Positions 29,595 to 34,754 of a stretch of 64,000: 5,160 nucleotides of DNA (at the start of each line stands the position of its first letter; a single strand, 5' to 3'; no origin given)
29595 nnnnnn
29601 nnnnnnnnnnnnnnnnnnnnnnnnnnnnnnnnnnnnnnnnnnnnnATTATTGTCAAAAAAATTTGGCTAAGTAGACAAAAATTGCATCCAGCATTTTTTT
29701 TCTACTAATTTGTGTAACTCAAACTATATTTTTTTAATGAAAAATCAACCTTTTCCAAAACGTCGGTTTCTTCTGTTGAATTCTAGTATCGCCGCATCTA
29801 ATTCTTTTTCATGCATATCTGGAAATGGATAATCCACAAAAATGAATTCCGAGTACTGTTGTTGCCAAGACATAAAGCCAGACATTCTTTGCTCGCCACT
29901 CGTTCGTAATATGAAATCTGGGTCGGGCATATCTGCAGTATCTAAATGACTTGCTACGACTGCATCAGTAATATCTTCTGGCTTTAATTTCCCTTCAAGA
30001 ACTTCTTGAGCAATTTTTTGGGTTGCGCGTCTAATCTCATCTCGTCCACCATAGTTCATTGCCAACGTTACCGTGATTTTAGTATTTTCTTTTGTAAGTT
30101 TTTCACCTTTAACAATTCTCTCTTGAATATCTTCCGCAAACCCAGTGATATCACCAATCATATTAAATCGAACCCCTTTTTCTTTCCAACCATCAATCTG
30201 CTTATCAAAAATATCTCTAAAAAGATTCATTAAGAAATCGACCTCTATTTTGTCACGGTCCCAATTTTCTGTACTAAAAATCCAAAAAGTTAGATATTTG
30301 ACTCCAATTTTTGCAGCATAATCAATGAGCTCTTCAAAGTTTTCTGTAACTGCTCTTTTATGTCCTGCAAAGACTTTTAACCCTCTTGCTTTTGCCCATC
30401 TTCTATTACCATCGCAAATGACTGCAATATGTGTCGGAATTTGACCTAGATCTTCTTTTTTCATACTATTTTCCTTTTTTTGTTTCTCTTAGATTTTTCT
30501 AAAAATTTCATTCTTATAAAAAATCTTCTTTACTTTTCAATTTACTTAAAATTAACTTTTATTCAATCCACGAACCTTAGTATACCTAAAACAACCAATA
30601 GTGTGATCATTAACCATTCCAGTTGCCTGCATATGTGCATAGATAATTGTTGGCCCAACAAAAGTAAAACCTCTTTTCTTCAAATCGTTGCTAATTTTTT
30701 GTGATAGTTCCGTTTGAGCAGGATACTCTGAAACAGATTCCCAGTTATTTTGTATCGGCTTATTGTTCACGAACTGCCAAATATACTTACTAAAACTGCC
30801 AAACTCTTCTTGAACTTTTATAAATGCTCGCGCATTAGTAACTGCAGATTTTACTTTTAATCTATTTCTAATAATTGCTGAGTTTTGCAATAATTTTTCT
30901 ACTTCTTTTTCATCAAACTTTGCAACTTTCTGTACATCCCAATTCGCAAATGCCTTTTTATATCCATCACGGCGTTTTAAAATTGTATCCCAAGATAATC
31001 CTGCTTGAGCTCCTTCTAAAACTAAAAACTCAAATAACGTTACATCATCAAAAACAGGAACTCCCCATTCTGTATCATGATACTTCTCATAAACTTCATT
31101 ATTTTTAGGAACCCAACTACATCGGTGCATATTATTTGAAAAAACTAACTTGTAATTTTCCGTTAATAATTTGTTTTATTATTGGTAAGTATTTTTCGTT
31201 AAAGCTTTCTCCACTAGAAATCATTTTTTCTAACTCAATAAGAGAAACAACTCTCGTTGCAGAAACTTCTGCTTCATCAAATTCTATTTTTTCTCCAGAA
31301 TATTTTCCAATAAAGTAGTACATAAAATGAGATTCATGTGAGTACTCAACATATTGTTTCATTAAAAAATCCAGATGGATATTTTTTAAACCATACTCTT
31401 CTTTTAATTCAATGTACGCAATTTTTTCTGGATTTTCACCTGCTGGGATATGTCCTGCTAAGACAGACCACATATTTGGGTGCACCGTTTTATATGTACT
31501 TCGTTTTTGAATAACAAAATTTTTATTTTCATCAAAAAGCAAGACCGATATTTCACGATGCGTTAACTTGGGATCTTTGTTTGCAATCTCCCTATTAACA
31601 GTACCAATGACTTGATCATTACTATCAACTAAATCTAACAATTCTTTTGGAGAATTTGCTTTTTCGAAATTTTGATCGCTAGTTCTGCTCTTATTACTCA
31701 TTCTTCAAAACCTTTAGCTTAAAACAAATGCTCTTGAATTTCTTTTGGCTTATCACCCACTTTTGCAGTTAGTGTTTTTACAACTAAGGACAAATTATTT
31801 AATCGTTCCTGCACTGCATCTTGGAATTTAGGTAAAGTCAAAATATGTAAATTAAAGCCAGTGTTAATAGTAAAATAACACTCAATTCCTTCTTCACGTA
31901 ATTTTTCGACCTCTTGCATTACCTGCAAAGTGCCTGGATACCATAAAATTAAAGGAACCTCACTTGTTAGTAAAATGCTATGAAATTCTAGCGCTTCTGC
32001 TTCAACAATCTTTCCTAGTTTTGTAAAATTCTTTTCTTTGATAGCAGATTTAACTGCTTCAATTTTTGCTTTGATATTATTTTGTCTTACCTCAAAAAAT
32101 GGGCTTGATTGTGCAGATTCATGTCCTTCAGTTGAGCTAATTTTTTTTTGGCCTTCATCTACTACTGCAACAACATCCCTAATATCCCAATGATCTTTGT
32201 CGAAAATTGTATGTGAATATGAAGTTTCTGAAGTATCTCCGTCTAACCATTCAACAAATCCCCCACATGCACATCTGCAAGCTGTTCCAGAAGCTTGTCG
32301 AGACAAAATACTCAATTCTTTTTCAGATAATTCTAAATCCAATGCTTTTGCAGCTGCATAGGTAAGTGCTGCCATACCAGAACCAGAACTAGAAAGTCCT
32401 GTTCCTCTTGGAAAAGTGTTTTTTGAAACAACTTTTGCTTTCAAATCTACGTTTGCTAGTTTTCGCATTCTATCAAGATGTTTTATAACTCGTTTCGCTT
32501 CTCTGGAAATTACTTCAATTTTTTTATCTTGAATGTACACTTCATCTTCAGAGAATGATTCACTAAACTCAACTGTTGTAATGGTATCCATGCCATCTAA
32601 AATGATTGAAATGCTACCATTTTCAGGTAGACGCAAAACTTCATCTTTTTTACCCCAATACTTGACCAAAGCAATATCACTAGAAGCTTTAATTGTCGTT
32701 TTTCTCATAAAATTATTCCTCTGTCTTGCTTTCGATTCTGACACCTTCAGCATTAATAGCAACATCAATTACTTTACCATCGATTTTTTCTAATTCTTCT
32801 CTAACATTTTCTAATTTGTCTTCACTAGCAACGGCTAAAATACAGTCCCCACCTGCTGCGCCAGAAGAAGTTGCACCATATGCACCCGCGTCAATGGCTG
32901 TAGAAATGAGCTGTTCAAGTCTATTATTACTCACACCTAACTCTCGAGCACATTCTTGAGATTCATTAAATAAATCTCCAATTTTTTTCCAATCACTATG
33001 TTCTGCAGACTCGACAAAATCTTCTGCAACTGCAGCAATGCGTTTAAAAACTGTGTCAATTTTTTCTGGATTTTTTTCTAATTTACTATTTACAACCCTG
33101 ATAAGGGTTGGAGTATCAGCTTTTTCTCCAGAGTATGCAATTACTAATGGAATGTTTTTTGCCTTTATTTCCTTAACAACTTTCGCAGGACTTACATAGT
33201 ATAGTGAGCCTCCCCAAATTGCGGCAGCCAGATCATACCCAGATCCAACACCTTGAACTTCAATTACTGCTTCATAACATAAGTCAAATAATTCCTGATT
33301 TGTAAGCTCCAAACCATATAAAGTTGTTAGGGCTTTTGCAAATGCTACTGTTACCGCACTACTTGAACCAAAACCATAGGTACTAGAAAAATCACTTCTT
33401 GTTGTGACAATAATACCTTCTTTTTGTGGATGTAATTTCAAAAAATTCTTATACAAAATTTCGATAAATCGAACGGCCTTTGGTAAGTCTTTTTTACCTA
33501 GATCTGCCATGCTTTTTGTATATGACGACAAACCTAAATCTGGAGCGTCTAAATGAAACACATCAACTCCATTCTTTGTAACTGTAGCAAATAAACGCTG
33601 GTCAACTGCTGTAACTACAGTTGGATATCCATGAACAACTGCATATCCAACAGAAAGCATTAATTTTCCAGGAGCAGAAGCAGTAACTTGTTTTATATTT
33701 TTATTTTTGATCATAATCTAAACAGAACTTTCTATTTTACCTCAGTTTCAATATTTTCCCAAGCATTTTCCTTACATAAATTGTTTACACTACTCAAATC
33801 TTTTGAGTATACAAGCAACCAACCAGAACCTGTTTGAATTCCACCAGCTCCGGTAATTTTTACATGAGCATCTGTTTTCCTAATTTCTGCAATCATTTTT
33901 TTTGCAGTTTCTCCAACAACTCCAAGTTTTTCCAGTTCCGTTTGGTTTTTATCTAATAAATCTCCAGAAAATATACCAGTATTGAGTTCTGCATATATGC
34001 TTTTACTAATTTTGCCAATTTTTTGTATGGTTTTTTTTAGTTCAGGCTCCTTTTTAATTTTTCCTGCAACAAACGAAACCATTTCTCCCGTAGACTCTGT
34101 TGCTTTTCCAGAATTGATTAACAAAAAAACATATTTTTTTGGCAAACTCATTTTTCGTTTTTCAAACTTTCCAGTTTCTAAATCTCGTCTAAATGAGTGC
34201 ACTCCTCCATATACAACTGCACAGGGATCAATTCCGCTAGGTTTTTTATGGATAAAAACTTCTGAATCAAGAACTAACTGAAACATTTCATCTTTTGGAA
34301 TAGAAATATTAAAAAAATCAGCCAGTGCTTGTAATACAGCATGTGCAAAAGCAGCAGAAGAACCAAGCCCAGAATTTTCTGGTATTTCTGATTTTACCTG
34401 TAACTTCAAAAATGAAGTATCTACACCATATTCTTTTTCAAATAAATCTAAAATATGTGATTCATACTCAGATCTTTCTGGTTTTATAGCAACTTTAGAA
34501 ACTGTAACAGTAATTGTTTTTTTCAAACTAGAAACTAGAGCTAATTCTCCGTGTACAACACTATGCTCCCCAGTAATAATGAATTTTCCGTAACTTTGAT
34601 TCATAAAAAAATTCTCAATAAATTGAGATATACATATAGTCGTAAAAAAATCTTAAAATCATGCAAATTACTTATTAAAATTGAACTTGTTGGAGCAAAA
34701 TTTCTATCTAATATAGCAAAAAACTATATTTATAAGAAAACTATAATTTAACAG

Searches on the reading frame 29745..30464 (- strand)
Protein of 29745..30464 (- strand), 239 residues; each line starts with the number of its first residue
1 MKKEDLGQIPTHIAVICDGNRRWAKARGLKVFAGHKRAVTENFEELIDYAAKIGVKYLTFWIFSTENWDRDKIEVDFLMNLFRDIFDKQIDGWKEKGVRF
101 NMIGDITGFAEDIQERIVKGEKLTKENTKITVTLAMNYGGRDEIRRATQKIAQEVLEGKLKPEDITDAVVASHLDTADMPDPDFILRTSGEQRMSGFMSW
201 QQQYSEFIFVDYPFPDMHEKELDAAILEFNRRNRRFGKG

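Call 53: search_protein_families(library=pfam, proteins=[window:29745-30464:-], max_evalue=0.01)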
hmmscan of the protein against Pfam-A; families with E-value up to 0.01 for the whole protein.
window:29745-30464:- (239 aa): 1 family
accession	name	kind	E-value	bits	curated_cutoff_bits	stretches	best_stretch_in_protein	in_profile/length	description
PF01255.24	Prenyltransf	-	2.4e-73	246.7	27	1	16-237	1-219/219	Putative undecaprenyl diphosphate synthase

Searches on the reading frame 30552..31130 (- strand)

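Call 53: search_protein_families(library=pfam, proteins=[window:30552-31130:-], max_evalue=0.01)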
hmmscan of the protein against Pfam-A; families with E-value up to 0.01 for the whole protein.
window:30552-31130:- (192 aa): 1 family
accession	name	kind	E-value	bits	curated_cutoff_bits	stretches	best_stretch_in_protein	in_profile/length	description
PF03352.18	Adenine_glyco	-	3.8e-83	278.1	25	1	9-182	3-176/177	Methyladenine glycosylase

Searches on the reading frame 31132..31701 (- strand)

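Call 53: search_protein_families(library=pfam, proteins=[window:31132-31701:-], max_evalue=0.01)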
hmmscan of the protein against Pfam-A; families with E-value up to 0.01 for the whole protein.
window:31132-31701:- (189 aa): 1 family
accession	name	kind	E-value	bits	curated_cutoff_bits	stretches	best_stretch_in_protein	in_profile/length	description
PF00293.34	NUDIX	-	1.4e-14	54.7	21.1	1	47-163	2-122/134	NUDIX domain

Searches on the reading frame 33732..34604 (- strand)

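Call 53: search_protein_families(library=pfam, proteins=[window:33732-34604:-], max_evalue=0.01)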
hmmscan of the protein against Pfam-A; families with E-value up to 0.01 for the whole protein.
window:33732-34604:- (290 aa): 2 families
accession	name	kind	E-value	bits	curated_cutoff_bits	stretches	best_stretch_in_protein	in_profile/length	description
PF00288.32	GHMP_kinases_N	-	1.4e-18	67.4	22.3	1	51-134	6-87/87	GHMP kinases N terminal domain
PF22700.2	MVD-like_N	-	6.7e-05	23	27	1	31-108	48-125/157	Diphosphomevalonate decarboxylase-like N-terminal domain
